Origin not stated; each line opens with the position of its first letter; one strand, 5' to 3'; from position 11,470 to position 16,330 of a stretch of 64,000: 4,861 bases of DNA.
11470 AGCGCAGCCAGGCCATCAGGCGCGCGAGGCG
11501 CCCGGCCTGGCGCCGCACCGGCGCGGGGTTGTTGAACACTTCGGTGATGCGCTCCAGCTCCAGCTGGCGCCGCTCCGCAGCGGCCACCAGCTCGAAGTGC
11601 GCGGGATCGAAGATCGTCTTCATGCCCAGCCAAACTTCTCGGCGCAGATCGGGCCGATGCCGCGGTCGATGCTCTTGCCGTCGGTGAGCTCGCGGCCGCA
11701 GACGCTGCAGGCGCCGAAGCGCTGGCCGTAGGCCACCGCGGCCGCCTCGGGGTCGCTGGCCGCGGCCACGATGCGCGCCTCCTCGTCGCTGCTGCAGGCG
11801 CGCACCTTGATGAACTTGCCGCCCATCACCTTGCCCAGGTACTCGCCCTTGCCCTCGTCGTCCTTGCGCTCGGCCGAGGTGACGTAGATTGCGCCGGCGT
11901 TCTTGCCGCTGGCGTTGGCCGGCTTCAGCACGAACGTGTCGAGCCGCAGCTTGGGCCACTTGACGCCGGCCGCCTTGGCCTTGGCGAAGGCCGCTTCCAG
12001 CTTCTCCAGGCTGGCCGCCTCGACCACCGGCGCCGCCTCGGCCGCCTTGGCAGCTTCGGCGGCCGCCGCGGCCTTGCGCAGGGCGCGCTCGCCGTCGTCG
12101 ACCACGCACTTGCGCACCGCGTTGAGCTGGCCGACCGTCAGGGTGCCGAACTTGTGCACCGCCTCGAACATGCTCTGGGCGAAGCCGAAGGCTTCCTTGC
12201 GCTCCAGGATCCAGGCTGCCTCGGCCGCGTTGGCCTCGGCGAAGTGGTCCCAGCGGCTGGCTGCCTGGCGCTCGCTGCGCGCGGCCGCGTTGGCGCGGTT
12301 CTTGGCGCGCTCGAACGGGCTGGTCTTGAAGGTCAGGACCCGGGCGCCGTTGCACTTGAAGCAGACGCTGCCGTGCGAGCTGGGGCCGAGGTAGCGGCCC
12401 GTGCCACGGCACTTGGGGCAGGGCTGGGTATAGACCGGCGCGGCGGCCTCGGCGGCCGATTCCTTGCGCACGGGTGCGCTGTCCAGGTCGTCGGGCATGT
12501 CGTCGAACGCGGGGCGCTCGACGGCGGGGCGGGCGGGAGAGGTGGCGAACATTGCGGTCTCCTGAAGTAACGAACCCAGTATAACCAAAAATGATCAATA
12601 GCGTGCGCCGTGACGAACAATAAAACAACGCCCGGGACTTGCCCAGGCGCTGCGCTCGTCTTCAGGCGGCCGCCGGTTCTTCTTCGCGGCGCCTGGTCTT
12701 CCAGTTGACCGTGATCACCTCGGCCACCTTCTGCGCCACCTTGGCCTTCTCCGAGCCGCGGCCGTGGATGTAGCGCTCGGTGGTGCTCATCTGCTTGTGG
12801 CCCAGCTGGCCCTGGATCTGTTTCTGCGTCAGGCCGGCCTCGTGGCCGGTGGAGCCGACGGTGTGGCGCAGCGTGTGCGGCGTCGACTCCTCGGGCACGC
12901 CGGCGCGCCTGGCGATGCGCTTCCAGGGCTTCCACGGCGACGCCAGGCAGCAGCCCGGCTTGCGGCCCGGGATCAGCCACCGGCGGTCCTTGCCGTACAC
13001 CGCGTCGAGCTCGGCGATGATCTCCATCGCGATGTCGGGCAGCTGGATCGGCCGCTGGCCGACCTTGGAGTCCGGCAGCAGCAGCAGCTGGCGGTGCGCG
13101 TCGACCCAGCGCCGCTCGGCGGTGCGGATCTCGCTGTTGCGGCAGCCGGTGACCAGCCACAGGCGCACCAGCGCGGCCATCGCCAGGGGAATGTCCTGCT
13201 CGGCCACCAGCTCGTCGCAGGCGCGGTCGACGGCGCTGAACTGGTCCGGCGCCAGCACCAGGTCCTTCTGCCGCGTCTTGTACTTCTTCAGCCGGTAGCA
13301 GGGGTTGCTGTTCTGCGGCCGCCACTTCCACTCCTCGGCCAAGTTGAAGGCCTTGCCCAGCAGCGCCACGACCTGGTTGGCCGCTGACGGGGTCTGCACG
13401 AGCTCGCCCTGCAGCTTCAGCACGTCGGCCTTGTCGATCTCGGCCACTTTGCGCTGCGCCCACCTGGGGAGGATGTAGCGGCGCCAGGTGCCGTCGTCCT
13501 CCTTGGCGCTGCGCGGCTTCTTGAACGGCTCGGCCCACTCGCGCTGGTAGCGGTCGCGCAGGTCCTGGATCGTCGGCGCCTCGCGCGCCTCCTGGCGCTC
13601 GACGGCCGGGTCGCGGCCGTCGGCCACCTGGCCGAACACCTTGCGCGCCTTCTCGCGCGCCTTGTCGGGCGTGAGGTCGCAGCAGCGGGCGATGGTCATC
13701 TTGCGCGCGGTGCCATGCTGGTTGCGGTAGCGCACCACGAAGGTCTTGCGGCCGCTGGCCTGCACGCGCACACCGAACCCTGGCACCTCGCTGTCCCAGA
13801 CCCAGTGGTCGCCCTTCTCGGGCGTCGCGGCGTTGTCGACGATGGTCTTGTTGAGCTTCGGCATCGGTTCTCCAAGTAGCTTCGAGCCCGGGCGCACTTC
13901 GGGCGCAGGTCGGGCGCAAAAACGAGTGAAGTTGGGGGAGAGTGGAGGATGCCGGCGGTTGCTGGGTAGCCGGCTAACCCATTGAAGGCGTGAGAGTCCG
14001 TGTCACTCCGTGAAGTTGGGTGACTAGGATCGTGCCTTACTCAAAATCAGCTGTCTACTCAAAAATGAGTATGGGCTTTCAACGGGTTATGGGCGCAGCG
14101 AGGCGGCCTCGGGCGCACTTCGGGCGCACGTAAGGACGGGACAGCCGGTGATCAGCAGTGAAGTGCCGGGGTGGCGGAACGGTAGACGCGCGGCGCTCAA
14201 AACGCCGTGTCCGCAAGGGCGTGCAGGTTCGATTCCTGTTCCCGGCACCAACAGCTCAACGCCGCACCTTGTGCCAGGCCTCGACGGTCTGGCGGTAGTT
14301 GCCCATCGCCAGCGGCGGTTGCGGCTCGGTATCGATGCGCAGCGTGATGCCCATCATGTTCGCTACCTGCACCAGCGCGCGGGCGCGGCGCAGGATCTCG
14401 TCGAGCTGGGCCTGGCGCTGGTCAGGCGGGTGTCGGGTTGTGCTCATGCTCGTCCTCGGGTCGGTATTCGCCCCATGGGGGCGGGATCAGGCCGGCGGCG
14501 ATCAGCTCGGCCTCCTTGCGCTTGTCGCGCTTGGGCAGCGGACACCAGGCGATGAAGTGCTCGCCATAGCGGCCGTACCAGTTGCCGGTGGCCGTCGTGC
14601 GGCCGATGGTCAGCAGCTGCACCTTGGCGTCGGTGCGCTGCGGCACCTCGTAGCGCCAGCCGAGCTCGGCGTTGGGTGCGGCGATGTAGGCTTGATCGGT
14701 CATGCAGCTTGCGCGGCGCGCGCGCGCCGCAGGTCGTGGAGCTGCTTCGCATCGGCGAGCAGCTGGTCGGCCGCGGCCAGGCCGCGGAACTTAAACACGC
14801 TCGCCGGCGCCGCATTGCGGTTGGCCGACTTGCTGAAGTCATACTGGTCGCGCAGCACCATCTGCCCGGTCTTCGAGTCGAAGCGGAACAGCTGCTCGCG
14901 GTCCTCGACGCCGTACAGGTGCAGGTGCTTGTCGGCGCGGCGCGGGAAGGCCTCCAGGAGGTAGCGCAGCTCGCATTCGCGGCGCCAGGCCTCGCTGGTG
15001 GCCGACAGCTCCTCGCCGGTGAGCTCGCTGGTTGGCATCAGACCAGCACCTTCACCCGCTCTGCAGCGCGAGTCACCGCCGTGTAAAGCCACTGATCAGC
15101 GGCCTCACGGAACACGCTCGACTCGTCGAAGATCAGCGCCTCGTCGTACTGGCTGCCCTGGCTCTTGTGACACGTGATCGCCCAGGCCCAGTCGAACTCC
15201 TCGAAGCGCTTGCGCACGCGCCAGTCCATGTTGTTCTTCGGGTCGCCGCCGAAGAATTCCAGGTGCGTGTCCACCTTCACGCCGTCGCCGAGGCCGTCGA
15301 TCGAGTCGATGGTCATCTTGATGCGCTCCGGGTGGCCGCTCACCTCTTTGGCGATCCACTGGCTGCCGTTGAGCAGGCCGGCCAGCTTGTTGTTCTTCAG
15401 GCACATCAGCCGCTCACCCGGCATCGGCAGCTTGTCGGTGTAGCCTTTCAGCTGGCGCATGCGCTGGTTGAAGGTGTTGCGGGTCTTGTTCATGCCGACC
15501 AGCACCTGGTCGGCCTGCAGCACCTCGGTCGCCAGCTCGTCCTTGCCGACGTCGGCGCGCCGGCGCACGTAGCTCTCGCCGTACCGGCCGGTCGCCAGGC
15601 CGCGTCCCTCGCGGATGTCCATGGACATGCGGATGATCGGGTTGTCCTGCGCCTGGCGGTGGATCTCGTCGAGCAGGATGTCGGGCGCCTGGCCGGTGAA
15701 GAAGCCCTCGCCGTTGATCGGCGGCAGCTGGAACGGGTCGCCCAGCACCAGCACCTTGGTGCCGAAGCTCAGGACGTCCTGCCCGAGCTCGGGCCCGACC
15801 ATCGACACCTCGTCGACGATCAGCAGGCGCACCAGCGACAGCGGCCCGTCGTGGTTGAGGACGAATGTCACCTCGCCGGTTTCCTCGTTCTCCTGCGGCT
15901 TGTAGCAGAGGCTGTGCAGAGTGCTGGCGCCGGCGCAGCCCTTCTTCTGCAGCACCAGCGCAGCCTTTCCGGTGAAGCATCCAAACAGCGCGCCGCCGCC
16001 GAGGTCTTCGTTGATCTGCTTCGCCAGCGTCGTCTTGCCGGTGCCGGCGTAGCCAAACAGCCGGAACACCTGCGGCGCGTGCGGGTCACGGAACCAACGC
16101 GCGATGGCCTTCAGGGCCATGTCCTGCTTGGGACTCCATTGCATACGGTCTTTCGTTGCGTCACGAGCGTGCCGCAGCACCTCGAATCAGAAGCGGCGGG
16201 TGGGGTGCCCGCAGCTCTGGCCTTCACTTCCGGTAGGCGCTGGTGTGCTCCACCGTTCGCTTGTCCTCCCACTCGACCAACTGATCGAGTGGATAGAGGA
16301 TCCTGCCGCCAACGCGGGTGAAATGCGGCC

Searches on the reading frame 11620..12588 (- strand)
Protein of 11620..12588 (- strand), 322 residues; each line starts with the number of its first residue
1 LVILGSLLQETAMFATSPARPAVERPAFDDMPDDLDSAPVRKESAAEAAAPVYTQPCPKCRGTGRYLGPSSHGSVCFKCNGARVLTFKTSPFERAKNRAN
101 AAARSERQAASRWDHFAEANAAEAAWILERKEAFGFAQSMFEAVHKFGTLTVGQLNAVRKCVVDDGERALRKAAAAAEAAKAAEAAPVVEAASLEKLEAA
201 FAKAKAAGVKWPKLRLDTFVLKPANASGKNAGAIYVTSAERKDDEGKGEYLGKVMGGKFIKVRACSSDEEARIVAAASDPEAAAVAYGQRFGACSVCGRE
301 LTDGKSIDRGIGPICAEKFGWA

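Call 53: search_protein_families(library=pfam, proteins=[window:11620-12588:-], max_evalue=0.001)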
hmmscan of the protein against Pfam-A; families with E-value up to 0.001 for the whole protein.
window:11620-12588:- (322 aa): 1 family
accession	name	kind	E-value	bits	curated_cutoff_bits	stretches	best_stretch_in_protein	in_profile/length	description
PF19474.4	DUF6011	-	4.4e-13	49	26.6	1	284-320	1-37/37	Family of unknown function (DUF6011)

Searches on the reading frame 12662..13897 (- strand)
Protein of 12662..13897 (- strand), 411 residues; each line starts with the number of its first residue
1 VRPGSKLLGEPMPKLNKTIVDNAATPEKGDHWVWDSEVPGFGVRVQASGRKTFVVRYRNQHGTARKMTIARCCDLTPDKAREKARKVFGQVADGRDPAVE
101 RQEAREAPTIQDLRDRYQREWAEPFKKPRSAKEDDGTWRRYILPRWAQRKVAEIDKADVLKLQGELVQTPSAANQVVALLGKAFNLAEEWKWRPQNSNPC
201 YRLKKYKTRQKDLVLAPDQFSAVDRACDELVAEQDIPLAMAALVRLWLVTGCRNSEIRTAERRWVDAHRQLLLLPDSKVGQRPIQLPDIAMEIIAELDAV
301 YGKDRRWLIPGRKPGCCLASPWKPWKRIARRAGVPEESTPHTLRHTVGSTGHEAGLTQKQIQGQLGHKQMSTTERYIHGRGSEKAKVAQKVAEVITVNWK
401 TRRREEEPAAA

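Call 14: search_protein_families(library=phrogs, proteins=[window:12662-13897:-], max_evalue=0.001)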
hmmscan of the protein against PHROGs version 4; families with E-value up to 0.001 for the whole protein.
window:12662-13897:- (411 aa): 5 families
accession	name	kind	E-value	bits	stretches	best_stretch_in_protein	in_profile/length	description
phrog_1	-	integration and excision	1.2e-48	167.8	1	14-396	92-452/611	integrase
phrog_216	-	integration and excision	4.4e-22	79.5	1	166-393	8-238/301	integrase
phrog_3423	-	unknown function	3.3e-10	41.2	1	14-160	7-154/157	-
phrog_7685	-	integration and excision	0.00031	21.4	1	277-394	124-238/240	integrase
phrog_23271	-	unknown function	0.00052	20.9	1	339-380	10-51/67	-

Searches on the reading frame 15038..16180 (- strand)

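Call 14: search_protein_families(library=phrogs, proteins=[window:15038-16180:-], max_evalue=0.001)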
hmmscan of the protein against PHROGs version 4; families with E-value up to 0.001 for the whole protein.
window:15038-16180:- (380 aa): 3 families
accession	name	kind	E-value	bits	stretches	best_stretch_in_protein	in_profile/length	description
phrog_325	-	DNA, RNA and nucleotide metabolism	3.6e-106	357.6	1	12-377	468-865/986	Dda-like helicase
phrog_4412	-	DNA, RNA and nucleotide metabolism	9.4e-30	104.6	2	34-196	343-508/743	exonuclease V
phrog_1967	-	DNA, RNA and nucleotide metabolism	3.1e-06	27.1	1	9-94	147-235/776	DNA helicase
